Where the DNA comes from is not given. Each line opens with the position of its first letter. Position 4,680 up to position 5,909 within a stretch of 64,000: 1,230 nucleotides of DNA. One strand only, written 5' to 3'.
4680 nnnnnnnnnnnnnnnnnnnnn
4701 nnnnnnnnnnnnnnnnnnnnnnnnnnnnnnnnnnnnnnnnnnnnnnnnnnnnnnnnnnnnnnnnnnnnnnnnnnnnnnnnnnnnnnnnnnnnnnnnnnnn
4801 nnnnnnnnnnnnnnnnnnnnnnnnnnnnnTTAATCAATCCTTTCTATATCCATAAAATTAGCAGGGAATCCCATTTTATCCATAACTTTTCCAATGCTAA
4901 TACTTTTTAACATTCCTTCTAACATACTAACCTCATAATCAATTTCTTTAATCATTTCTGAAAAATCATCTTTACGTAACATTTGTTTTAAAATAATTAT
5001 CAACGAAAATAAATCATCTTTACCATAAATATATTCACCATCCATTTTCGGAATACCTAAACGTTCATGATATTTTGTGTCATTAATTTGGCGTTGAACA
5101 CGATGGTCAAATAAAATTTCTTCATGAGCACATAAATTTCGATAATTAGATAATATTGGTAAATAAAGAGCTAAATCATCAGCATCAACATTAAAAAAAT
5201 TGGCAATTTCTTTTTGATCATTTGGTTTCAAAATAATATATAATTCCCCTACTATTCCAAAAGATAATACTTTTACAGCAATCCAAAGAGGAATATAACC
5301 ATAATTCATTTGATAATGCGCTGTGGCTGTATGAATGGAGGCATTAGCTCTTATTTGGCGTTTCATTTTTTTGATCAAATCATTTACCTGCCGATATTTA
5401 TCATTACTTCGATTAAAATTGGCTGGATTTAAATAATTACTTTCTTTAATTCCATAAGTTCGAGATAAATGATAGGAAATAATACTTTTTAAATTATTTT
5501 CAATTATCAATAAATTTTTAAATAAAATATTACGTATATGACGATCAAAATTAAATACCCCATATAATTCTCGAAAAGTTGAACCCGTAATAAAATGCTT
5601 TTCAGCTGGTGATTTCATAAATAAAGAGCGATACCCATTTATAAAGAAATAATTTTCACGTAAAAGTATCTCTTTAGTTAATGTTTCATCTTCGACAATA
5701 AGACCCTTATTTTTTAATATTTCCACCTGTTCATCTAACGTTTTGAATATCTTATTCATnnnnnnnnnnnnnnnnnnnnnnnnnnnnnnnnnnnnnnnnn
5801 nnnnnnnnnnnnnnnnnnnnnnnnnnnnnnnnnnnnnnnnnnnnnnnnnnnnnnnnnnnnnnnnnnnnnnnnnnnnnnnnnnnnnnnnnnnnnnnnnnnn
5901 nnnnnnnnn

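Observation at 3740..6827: Accessory patch downstream of cwlD: Abi_2 abortive-infection gene coupled to htrA, plus a divergent zinc-PLC-like gene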

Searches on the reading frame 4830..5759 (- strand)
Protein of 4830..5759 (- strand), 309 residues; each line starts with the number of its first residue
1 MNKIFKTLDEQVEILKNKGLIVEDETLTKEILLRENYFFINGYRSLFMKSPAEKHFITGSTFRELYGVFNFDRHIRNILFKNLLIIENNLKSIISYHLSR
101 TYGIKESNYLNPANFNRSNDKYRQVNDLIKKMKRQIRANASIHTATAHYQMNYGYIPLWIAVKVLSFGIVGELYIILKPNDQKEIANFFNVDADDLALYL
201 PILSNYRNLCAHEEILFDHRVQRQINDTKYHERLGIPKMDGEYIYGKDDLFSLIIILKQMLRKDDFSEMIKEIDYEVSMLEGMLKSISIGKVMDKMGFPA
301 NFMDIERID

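Call 3: search_protein_families(library=pfam, proteins=[window:4830-5759:-], max_evalue=0.01)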
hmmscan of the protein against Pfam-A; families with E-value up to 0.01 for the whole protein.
window:4830-5759:- (309 aa): 1 family
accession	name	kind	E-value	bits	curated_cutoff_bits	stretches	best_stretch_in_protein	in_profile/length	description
PF07751.16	Abi_2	-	1.5e-39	136.6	25.6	1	30-218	1-184/184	Abi-like protein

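Call 4: search_protein_families(library=padloc, proteins=[window:4830-5759:-], max_evalue=0.01)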
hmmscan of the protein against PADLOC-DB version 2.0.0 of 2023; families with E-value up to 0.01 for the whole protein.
window:4830-5759:- (309 aa): 1 family
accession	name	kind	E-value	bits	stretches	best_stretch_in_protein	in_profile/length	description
PDLC02344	AbiD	-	5.7e-56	188.2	1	3-306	5-275/277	AbiD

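Call 7: find_encoding_contigs(protein=window:4830-5759:-, flank=10000, max_places=10)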
Protein window:4830-5759:- (309 aa): 2 contigs read that carry it; 2 places shown.
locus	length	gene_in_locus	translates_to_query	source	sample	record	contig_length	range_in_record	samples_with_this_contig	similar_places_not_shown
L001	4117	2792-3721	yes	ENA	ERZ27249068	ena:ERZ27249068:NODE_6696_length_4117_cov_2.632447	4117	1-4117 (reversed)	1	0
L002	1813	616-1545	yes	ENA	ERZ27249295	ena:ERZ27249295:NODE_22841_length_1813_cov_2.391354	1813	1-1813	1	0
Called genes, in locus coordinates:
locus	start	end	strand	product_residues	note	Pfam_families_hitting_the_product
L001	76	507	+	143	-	PF00572:Ribosomal_L13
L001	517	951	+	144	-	PF00380:Ribosomal_S9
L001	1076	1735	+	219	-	PF01520:Amidase_3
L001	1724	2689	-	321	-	PF00882:Zn_dep_PLPC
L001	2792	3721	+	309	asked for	PF07751:Abi_2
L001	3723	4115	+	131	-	?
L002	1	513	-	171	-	?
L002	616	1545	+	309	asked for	PF07751:Abi_2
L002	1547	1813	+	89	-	?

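Call 8: find_homologous_proteins(query=window:4830-5759:-, max_evalue=0.00001)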
Query window:4830-5759:- (309 aa): 7809 proteins with E <= 0.00001 among 8000 candidates; the best 120 are listed.
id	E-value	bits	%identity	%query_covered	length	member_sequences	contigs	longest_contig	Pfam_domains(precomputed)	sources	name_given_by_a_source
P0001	3.0e-200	682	100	100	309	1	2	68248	PF07751.17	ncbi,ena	-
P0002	8.6e-178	608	89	100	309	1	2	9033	PF07751.17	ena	-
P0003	2.5e-173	594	84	100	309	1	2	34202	PF07751.17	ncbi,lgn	-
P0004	2.0e-169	581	84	99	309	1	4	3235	PF07751.17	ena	-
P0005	9.0e-167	572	81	100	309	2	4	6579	PF07751.17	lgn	-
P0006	2.4e-165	567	83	100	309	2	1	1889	PF07751.17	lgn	-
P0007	6.7e-165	566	82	100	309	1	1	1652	PF07751.17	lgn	-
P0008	3.2e-164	564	81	100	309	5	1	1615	PF07751.17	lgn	-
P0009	6.4e-164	563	80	100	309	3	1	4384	PF07751.17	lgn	-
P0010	1.4e-162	558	81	100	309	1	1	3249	PF07751.17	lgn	-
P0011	2.0e-159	548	78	100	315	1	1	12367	PF07751.17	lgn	-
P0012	3.5e-159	547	78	100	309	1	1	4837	PF07751.17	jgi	jgi:abortive infection bacteriophage resistance protein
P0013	2.2e-158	545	76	99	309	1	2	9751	PF07751.17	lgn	-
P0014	1.5e-157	542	76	100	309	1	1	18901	PF07751.17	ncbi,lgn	-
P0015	4.9e-157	540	77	100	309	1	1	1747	PF07751.17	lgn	-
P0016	1.1e-156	539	77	100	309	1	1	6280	PF07751.17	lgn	-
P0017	1.2e-156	539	78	100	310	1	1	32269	PF07751.17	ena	-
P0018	2.5e-155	535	75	100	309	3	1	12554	PF07751.17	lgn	-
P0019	2.6e-155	535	77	99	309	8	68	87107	PF07751.17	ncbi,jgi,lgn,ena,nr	ncbi:MAG: Abi family protein [Bacilli bacterium]|nr:Abi family protein [Bacilli bacterium]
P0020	1.4e-154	532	78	100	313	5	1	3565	PF07751.17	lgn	-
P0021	2.0e-154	532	75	100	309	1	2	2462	PF07751.17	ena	-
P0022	2.7e-154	531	76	100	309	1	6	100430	PF07751.17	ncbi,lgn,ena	-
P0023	3.8e-154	531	76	100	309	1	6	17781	PF07751.17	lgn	-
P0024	4.3e-154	531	75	100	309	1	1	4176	PF07751.17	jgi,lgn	jgi:abortive infection bacteriophage resistance protein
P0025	8.4e-154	530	75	100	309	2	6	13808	PF07751.17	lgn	-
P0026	9.4e-154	529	75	100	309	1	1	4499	PF07751.17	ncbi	-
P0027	1.2e-153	529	76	100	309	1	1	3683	PF07751.17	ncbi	-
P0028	1.4e-153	529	76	100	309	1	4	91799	PF07751.17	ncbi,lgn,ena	-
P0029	1.7e-153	529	75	100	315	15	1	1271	PF07751.17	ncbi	-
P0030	2.0e-153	528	75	100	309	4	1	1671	PF07751.17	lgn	-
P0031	3.1e-153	528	76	100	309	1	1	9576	PF07751.17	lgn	-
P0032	4.1e-153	527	76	100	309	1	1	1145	PF07751.17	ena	-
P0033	1.4e-152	526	75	100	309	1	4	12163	PF07751.17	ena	-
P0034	2.7e-152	525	74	100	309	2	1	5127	PF07751.17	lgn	-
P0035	3.1e-152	524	76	99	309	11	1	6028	PF07751.17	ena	-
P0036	3.8e-152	524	75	100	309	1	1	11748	PF07751.17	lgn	-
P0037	4.0e-152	524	75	100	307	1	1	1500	PF07751.17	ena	-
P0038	5.5e-152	524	75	100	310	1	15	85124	PF07751.17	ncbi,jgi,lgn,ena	-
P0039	9.5e-152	523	75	100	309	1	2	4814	PF07751.17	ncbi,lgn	-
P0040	1.9e-151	522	75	100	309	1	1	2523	PF07751.17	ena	-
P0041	2.4e-151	521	74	100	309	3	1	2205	PF07751.17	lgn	-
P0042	3.5e-151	521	75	100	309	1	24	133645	PF07751.17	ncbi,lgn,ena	-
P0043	4.2e-151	521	73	100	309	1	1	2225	PF07751.17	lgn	-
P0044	4.3e-151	521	73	100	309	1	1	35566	PF07751.17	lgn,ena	-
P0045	4.3e-151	521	75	100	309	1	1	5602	PF07751.17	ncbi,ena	-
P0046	5.2e-151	520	75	100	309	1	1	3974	PF07751.17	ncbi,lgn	-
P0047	6.6e-151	520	72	100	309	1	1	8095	PF07751.17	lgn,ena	-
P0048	9.8e-151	519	74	100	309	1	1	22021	PF07751.17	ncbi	-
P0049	1.3e-150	519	72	100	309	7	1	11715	PF07751.17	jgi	-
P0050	3.2e-150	518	74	99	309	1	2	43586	PF07751.17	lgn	-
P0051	3.6e-150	518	74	100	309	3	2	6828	PF07751.17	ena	-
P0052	3.6e-150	518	74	99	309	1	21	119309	PF07751.17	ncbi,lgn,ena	-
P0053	5.4e-150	517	75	100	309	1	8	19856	PF07751.17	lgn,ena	-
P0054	5.8e-150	517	75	100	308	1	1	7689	PF07751.17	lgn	-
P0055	5.9e-150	517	74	100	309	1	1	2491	PF07751.17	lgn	-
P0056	6.1e-150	517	75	100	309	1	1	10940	PF07751.17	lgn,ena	-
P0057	7.2e-150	517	74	100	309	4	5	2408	PF07751.17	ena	-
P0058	1.0e-149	516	74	99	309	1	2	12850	PF07751.17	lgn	-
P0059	3.3e-149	514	74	100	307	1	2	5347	PF07751.17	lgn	-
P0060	1.4e-148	512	74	99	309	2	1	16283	PF07751.17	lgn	-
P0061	1.6e-148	512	75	100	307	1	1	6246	PF07751.17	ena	-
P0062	1.6e-148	512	73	100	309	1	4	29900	PF07751.17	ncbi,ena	-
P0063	2.3e-148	512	74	100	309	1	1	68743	PF07751.17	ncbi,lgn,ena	-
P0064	4.0e-148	511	74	100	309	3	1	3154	PF07751.17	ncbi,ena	-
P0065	4.2e-148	511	74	99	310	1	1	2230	PF07751.17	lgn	-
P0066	5.1e-148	511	74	99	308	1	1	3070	PF07751.17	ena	-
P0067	5.2e-148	511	74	99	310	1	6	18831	PF07751.17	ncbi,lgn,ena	-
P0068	3.5e-147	508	73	99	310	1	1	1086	PF07751.17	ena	-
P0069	5.2e-147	507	74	99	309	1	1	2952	PF07751.17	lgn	-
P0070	2.3e-145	502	72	100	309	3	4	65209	PF07751.17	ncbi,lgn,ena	-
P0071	5.4e-145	501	73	100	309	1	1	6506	PF07751.17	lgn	-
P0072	9.0e-144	497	73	96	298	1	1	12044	PF07751.17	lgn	-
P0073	3.2e-142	492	73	96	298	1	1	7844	PF07751.17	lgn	-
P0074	7.1e-137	474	69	99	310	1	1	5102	PF07751.17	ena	-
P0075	1.2e-136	473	67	100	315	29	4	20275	PF07751.17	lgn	-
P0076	1.2e-136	473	68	100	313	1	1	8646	PF07751.17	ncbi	-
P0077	2.4e-136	472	66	100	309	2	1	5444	PF07751.17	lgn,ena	-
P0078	5.2e-136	471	68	100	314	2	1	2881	PF07751.17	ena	-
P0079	1.7e-135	469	68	100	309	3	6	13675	PF07751.17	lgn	-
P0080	5.3e-135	468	67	100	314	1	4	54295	PF07751.17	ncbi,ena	-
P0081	5.6e-135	468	68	100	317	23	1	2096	PF07751.17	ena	-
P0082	7.1e-135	467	68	100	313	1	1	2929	PF07751.17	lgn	-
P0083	8.6e-135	467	65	100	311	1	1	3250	PF07751.17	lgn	-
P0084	1.3e-134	467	68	100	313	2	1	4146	PF07751.17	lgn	-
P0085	1.4e-134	466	67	99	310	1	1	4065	PF07751.17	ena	-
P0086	1.5e-134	466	68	100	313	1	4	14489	PF07751.17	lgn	-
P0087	1.7e-134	466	68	100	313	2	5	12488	PF07751.17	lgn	-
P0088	3.4e-134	465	68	100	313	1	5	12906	PF07751.17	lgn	-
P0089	1.0e-133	464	68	100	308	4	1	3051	PF07751.17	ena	-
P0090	1.1e-133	464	68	100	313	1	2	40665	PF07751.17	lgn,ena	-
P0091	1.1e-133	463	65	100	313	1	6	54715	PF07751.17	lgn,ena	-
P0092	1.1e-133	463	66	100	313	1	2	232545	PF07751.17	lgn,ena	-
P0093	1.2e-133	463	68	100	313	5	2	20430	PF07751.17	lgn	-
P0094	1.4e-133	463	68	100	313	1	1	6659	PF07751.17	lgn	-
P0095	1.5e-133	463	65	100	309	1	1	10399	PF07751.17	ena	-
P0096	1.8e-133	463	65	100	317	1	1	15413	PF07751.17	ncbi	-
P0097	2.3e-133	462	65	100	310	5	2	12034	PF07751.17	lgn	-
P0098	2.6e-133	462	65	100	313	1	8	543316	PF07751.17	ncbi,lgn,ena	-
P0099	2.6e-133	462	65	100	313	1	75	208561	PF07751.17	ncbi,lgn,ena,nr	ncbi:MAG TPA: Abi family protein [Candidatus Coprovivens excrementavium]|nr:Abi family protein [Cand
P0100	3.1e-133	462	65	100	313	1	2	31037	PF07751.17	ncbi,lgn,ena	-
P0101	3.5e-133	462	67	99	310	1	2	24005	PF07751.17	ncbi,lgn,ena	-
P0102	3.9e-133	462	65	100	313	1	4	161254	PF07751.17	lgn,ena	-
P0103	1.3e-132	460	67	100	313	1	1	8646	PF07751.17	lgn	-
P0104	1.4e-132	460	67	99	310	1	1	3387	PF07751.17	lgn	-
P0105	1.6e-132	460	67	100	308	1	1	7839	PF07751.17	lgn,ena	-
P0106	1.7e-132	460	66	99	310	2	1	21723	PF07751.17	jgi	-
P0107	1.7e-132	460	66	99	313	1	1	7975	PF07751.17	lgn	-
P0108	1.9e-132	459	67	100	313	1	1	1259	PF07751.17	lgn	-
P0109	2.3e-132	459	67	99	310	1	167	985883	PF07751.17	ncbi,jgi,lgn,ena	jgi:abortive infection bacteriophage resistance protein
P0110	2.9e-132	459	64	100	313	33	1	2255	PF07751.17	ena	-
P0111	2.9e-132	459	66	99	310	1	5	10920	PF07751.17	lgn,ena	-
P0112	3.1e-132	459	68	100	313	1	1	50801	PF07751.17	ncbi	ncbi:MAG: Abi family protein [Bacilli bacterium]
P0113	3.4e-132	459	67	99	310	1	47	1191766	PF07751.17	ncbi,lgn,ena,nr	ncbi:MAG TPA: Abi family protein [Bacilli bacterium]|nr:Abi family protein [Bacilli bacterium]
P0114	4.3e-132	458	66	99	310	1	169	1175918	PF07751.17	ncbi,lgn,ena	-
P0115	4.3e-132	458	66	99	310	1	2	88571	PF07751.17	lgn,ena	-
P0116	4.4e-132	458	65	100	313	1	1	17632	PF07751.17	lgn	-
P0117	5.3e-132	458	66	99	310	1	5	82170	PF07751.17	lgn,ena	-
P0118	5.5e-132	458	67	100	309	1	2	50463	PF07751.17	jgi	-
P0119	6.1e-132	458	63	100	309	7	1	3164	PF07751.17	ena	-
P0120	6.6e-132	458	66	99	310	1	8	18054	PF07751.17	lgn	-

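Call 9: find_encoding_contigs(protein=P0019, flank=8000, max_places=3)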
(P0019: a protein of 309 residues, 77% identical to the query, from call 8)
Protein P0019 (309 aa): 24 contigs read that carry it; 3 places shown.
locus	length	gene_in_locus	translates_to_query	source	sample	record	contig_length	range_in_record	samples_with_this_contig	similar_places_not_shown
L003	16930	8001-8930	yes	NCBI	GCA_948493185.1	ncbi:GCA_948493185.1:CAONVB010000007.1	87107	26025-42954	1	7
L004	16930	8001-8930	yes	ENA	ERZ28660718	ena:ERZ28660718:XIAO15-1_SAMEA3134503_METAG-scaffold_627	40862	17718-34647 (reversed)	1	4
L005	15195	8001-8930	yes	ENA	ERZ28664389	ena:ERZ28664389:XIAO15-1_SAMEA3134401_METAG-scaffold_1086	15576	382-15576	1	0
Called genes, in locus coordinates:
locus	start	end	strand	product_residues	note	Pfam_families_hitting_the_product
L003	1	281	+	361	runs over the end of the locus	-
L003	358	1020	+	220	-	PF00072:Response_reg, PF00486:Trans_reg_C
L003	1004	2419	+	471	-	PF00672:HAMP, PF00512:HisKA, PF02518:HATPase_c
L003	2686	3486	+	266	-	PF13560:HTH_31 (weak), PF01381:HTH_3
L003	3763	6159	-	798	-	-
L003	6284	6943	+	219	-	PF01520:Amidase_3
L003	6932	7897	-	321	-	PF00882:Zn_dep_PLPC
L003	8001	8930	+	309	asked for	PF07751:Abi_2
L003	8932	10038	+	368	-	PF00089:Trypsin, PF13365:Trypsin_2, PF00595:PDZ, PF13180:PDZ_2, PF17820:PDZ_6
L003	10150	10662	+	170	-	PF06695:Sm_multidrug_ex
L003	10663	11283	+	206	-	PF00300:His_Phos_1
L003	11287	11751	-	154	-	PF03449:GreA_GreB_N, PF01272:GreA_GreB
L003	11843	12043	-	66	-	-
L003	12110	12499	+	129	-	PF04266:ASCH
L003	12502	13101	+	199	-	PF06130:PTAC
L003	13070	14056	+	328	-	PF00724:Oxidored_FMN (faint), PF01180:DHO_dh (weak), PF01207:Dus, PF00977:His_biosynth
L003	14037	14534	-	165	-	-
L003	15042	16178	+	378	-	-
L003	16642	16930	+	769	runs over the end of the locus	PF00005:ABC_tran, PF02463:SMC_N (weak), PF13304:AAA_21 (faint), PF02687:FtsX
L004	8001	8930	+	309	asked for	PF07751:Abi_2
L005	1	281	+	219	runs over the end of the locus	?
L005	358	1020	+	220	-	PF00072:Response_reg, PF00486:Trans_reg_C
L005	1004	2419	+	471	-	PF00672:HAMP, PF00512:HisKA, PF02518:HATPase_c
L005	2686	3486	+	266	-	PF13560:HTH_31 (weak), PF01381:HTH_3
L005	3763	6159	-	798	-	-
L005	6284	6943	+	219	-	PF01520:Amidase_3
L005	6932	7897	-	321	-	PF00882:Zn_dep_PLPC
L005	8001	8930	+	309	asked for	PF07751:Abi_2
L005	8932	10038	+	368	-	PF00089:Trypsin, PF13365:Trypsin_2, PF00595:PDZ, PF13180:PDZ_2, PF17820:PDZ_6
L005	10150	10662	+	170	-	PF06695:Sm_multidrug_ex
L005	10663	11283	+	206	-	PF00300:His_Phos_1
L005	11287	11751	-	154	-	PF03449:GreA_GreB_N, PF01272:GreA_GreB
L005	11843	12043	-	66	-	-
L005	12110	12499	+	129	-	PF04266:ASCH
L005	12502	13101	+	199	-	PF06130:PTAC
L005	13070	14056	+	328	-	PF00724:Oxidored_FMN (faint), PF01180:DHO_dh (weak), PF01207:Dus, PF00977:His_biosynth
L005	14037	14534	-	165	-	-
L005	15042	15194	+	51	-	?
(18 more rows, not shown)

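Call 10: find_encoding_contigs(protein=P0099, flank=8000, max_places=3)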
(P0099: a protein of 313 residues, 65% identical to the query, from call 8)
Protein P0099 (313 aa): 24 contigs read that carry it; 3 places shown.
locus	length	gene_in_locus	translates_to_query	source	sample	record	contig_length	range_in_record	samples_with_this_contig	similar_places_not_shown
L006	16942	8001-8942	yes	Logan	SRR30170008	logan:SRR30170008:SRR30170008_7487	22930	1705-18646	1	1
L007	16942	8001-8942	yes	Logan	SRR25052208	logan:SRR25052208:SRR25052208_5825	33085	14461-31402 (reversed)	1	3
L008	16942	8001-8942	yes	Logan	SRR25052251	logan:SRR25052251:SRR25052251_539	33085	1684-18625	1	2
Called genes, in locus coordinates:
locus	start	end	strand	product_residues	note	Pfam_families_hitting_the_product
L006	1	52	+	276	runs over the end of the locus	PF00005:ABC_tran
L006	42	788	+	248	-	-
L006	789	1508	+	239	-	PF01416:PseudoU_synth_1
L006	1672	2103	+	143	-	PF00572:Ribosomal_L13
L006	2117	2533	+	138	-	PF00380:Ribosomal_S9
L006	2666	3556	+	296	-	-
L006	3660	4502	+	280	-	-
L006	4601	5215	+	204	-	PF01520:Amidase_3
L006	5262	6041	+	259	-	PF01661:Macro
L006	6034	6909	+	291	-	PF07505:DUF5131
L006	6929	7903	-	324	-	PF00882:Zn_dep_PLPC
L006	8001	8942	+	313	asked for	PF07751:Abi_2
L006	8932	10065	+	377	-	PF00089:Trypsin, PF13365:Trypsin_2, PF00595:PDZ, PF13180:PDZ_2, PF17820:PDZ_6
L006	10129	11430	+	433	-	PF00919:UPF0004, PF04055:Radical_SAM, PF18693:TRAM_2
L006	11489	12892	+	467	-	PF18013:Phage_lysozyme2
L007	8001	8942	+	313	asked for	PF07751:Abi_2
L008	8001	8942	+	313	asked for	PF07751:Abi_2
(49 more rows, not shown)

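Call 11: find_encoding_contigs(protein=P0113, flank=8000, max_places=3)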
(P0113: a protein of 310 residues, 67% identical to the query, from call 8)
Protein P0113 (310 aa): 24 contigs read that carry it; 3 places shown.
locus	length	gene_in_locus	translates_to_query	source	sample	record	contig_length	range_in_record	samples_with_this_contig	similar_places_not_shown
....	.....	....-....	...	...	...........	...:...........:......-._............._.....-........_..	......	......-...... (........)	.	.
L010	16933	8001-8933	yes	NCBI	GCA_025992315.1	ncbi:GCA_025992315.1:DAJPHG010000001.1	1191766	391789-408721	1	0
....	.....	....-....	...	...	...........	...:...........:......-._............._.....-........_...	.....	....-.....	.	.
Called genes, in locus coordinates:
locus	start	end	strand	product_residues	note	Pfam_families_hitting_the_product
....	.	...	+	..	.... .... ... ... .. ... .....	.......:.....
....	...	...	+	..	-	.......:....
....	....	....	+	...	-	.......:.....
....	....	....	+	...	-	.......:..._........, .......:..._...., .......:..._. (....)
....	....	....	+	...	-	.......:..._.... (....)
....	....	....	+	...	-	-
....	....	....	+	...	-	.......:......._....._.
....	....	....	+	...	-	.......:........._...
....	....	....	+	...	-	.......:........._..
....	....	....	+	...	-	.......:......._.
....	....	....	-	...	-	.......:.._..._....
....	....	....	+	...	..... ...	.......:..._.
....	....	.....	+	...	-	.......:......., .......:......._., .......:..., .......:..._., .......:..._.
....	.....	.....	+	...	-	-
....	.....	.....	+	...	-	-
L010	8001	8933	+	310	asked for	PF07751:Abi_2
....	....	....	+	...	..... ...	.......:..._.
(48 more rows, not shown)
